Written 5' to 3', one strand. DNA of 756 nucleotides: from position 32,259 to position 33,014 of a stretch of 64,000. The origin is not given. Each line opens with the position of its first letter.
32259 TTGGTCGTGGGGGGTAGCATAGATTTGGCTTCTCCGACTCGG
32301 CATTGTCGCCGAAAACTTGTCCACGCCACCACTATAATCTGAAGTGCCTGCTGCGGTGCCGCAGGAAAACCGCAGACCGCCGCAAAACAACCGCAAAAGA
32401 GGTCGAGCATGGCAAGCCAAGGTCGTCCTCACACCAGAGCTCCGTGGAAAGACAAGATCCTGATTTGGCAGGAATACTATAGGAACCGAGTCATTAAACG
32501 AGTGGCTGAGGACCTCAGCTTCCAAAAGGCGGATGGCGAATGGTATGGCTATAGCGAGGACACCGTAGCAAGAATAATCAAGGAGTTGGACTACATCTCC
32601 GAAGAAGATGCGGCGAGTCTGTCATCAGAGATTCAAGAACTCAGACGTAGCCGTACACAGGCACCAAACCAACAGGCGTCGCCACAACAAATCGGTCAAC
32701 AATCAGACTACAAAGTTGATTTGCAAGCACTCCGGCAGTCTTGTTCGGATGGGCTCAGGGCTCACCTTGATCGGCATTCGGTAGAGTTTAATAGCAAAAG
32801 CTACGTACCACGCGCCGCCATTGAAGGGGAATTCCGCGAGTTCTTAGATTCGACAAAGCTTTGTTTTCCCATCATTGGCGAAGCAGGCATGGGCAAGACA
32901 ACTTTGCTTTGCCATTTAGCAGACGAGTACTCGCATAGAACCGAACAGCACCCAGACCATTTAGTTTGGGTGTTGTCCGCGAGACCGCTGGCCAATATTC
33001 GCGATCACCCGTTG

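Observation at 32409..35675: A second large NACHT-like STAND NTPase with ~600 aa of HEAT/ARM-like repeats and an uncharacterised N-terminal domain may be an antiviral STAND (Avs)-like sensor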

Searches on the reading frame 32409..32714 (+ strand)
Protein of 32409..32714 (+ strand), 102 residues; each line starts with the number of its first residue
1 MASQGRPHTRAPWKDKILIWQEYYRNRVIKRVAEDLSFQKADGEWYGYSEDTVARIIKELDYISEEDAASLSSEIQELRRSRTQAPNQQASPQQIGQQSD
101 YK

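Call 29: search_protein_families(library=pfam, proteins=[window:32409-32714:+], max_evalue=10)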
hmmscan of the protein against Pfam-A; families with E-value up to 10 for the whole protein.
seq(102 aa): 3 families
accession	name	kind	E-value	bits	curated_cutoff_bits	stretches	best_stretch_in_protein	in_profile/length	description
PF12098.13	DUF3574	-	0.004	17.4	25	1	20-89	22-90/103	Protein of unknown function (DUF3574)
PF14766.11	RPA_interact_N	-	0.091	12.9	28.8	1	10-32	3-25/39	Replication protein A interacting N-terminal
PF13730.12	HTH_36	-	0.13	12.6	25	1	44-60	33-49/55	Helix-turn-helix domain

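Call 30: find_homologous_proteins(query=window:32409-32714:+, max_evalue=10)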
Query seq(102 aa): no candidate shares three 5-residue words with the query. No homologue found.

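Call 63: search_solved_structures(query=window:32409-32660:+, max_evalue=10, show_alignments=3)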
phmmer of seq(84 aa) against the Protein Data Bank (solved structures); distinct sequences matched with E-value up to 10: 4.
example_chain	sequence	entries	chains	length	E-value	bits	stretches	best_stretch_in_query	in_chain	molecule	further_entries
1t9m_A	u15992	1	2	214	0.011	19.1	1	3-52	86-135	probable pyridoxamine 5'-phosphate oxidase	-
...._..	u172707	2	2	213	0.046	17.2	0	30-78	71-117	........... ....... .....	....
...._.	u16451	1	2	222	0.2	15.2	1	4-60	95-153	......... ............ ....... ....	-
4hms_A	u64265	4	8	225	0.21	15.1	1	4-60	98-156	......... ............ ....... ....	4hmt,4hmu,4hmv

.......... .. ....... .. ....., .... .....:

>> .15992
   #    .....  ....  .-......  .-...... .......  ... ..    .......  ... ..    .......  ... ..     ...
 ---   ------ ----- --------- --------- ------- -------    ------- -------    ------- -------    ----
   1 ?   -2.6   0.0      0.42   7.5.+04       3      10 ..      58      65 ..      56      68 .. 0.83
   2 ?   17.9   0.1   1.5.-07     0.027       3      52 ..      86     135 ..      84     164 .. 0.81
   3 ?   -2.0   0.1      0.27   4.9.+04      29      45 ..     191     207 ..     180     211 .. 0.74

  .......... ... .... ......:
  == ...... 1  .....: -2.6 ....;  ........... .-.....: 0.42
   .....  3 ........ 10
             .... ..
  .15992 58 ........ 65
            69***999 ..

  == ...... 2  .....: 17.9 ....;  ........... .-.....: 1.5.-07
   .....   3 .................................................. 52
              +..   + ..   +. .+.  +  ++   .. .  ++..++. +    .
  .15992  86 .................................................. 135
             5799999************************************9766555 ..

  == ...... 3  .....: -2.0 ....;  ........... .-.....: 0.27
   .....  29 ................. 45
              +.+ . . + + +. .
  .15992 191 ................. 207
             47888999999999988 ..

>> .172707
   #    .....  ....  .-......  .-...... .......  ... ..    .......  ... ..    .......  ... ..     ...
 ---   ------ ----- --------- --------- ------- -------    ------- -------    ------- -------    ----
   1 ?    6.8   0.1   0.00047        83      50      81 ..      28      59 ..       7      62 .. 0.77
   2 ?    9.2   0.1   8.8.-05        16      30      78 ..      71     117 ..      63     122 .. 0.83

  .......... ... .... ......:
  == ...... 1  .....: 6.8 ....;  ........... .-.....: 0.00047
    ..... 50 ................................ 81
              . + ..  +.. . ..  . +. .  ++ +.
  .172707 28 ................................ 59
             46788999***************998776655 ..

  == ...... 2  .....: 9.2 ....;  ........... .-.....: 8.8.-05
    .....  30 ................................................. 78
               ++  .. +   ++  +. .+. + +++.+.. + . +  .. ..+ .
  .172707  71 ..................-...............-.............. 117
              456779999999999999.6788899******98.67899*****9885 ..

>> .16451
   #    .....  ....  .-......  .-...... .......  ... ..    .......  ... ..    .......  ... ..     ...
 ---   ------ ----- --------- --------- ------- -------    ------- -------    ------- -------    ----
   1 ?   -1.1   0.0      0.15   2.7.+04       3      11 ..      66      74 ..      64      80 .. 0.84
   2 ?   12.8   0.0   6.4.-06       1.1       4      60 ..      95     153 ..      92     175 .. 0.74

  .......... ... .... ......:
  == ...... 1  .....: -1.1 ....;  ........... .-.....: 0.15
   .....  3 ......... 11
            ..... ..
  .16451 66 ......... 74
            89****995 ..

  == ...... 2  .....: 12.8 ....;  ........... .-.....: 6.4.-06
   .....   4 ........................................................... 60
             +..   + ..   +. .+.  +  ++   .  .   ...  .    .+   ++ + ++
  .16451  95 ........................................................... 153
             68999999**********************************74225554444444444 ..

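Call 64: search_protein_families(library=phrogs, proteins=[window:32409-32660:+], max_evalue=0.1)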
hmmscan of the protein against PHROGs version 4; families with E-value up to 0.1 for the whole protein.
seq(84 aa): 1 family
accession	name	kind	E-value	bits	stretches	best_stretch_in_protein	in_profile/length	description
phrog_20223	-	unknown function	0.005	17.5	1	26-81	8-62/215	-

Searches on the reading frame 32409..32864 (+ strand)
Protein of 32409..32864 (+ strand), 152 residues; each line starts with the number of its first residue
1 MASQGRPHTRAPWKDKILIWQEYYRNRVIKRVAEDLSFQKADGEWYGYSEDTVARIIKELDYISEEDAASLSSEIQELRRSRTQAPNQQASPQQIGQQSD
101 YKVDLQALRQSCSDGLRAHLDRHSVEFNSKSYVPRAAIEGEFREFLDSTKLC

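Call 29: search_protein_families(library=pfam, proteins=[window:32409-32864:+], max_evalue=10)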
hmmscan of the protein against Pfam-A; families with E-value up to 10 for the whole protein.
seq(152 aa): 3 families
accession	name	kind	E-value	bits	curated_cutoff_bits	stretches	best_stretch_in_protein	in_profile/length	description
PF22095.1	BT_3535-like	-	0.0045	17.4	27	1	14-117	77-175/182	BT_3535-like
PF12098.13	DUF3574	-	0.0086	16.4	25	1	20-89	22-90/103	Protein of unknown function (DUF3574)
PF14766.11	RPA_interact_N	-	0.071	13.2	28.8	1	10-32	3-25/39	Replication protein A interacting N-terminal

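Call 62: predict_structure(protein=window:32409-32864:+)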
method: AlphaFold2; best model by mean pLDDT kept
length: 152 residues; sequences in the alignment: 1
mean_pLDDT: 41.3   pTM: 0.28
mean pLDDT of the five models: 41.3, 40.7, 40.5, 39.7, 39.2
residues with pLDDT >= 90: 0; 70-90: 0; 50-70: 2; < 50: 150
segments of 3 or more residues with pLDDT < 50: 4-76, 78-152
pLDDT, mean of each block of 10 residues (from residue 1): 37 38 46 44 42 46 44 48 38 33 42 47 35 40 42 31
secondary structure, 60 per line:
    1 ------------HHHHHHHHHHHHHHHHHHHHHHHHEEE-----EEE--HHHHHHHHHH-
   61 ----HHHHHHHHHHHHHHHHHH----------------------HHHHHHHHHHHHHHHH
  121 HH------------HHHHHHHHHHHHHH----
elements in order: H13-36 E37-39 E45-47 H50-59 H65-82 H105-122 H135-148
